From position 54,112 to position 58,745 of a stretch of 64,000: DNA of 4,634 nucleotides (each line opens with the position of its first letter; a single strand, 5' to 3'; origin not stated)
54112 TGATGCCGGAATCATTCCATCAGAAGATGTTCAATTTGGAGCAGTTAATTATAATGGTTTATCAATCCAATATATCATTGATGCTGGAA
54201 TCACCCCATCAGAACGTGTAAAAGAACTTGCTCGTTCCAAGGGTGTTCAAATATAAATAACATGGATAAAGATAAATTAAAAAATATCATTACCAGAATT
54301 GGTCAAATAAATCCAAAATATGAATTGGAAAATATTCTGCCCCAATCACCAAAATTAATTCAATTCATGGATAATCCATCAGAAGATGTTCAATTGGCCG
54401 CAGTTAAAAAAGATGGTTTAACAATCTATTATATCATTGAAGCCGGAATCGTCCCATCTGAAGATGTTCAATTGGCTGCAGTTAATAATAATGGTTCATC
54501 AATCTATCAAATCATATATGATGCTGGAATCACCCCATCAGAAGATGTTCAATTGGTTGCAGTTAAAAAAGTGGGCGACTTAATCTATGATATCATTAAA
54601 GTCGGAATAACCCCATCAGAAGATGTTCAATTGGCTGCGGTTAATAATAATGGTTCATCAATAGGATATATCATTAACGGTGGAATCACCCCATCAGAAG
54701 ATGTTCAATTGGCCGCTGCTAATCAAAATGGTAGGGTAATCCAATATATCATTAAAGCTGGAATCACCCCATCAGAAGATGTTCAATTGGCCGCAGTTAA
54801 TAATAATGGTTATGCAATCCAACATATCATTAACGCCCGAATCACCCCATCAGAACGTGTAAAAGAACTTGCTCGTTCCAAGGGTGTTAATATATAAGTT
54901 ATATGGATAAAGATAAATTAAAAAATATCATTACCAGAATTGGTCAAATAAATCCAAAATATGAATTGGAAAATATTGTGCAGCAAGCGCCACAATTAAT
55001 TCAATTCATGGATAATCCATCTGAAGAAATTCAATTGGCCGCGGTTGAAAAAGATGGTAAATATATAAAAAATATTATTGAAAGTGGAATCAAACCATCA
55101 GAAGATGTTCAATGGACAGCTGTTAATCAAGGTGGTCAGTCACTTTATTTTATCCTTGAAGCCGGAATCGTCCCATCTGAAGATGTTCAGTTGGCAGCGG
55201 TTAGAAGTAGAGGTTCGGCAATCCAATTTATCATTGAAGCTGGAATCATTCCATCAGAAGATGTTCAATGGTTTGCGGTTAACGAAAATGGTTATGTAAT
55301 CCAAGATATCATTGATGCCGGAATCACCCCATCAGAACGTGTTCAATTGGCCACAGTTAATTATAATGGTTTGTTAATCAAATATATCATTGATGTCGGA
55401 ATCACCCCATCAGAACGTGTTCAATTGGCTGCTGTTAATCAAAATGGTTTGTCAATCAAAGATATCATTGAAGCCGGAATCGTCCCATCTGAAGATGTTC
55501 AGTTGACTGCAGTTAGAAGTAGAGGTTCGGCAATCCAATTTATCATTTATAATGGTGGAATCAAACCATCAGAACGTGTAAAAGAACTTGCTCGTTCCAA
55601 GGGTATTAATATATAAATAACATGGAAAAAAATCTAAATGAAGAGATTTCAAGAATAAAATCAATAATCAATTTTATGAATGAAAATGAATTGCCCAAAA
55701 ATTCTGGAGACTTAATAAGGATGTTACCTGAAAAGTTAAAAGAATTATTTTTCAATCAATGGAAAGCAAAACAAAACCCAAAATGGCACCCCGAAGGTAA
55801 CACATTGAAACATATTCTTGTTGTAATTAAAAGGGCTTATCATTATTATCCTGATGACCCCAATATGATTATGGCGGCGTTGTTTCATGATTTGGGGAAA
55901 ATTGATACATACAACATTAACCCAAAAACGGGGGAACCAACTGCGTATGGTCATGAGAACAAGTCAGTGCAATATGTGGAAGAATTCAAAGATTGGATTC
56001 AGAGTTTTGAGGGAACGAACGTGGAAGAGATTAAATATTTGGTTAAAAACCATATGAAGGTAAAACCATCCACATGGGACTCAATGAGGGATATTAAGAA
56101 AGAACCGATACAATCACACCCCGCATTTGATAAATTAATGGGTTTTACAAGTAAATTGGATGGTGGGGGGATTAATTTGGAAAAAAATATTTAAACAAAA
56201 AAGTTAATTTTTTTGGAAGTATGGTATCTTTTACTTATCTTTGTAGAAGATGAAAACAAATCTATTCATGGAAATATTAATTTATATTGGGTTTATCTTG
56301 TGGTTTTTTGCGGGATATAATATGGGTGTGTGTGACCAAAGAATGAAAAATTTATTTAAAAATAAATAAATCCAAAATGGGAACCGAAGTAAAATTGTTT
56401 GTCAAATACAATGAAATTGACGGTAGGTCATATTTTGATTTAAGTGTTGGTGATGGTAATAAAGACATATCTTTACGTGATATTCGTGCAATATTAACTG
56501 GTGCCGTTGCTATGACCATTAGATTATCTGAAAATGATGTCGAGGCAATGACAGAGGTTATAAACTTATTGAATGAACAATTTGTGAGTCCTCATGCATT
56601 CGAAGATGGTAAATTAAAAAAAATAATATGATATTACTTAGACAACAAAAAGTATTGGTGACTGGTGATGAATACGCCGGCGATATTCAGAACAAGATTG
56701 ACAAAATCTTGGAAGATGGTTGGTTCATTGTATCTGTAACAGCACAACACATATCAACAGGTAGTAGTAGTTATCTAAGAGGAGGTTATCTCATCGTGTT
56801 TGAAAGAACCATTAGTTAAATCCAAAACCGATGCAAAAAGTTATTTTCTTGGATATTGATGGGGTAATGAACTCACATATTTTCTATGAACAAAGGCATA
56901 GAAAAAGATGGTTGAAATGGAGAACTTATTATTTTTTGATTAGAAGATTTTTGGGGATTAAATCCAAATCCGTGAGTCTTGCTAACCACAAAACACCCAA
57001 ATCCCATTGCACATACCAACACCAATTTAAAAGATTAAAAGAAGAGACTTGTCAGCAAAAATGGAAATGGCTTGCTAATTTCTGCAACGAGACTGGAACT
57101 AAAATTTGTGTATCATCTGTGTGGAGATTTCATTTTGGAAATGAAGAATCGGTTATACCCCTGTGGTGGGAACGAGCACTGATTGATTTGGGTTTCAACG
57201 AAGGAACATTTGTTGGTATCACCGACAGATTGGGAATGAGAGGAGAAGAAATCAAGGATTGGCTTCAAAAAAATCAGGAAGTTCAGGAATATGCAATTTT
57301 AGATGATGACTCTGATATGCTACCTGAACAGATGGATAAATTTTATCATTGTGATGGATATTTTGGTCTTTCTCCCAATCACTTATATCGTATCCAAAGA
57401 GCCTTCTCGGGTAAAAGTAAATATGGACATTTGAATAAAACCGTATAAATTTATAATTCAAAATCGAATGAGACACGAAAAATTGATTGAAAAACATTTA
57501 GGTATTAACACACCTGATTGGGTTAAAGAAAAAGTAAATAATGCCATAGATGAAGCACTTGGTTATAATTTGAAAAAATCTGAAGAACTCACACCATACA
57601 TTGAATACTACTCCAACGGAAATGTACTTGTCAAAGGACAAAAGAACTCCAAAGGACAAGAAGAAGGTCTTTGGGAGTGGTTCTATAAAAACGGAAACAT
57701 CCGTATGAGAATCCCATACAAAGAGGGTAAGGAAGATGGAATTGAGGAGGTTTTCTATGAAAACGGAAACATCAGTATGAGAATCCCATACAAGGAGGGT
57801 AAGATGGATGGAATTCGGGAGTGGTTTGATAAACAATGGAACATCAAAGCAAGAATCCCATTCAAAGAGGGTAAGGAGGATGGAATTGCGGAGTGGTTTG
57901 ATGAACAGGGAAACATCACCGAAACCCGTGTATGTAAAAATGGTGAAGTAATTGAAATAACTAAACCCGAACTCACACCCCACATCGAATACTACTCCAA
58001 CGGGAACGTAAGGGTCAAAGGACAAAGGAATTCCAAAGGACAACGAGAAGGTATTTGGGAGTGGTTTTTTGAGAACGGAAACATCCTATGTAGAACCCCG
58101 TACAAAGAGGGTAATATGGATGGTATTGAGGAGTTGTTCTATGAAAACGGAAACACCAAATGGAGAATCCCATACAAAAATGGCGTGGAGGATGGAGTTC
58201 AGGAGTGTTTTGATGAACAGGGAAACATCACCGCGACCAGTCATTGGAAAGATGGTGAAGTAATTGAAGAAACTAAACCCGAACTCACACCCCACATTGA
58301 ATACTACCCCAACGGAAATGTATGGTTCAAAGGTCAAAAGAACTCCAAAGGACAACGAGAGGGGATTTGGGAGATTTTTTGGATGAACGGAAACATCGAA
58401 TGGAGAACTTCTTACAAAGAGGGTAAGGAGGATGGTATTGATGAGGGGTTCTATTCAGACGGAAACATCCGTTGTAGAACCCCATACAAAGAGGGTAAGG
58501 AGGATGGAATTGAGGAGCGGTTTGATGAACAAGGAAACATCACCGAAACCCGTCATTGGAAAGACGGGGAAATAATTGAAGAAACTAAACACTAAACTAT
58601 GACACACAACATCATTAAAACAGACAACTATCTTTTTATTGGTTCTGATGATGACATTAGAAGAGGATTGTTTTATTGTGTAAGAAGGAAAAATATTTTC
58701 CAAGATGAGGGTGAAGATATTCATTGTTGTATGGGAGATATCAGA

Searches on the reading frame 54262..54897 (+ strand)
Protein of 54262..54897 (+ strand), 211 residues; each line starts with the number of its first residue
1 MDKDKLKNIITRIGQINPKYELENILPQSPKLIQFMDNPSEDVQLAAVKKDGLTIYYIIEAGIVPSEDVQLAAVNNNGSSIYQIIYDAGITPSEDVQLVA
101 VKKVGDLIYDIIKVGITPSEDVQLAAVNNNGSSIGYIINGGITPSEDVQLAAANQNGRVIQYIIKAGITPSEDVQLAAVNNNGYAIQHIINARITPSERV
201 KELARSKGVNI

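Call 64: search_protein_families(library=phrogs, proteins=[window:54262-54897:+], max_evalue=0.00001)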
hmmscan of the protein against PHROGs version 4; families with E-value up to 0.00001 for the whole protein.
window:54262-54897:+ (211 aa): 5 families
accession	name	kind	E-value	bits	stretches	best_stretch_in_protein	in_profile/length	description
phrog_5925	-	unknown function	4.6e-24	86.1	2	91-204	61-159/228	-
phrog_17056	-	unknown function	6.3e-20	72.9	1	92-163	249-312/420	-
phrog_25923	-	unknown function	1.6e-13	51.6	0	32-113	263-337/366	-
phrog_31839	-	unknown function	2.6e-10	40.7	1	41-188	187-328/421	-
phrog_30271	-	unknown function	7.9e-08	32.9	0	82-109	12-38/41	-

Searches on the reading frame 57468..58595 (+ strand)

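Call 23: search_protein_families(library=phrogs, proteins=[window:57468-58595:+], max_evalue=0.001)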
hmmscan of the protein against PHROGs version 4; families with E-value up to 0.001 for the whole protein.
window:57468-58595:+ (375 aa): 3 families
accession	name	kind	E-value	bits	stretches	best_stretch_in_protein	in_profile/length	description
phrog_7324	-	unknown function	1.3e-08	35.5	1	189-264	142-216/333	-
phrog_35426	-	unknown function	0.00074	20.9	0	68-95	7-35/82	-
phrog_16210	-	unknown function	0.00093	19.8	0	163-216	75-128/191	-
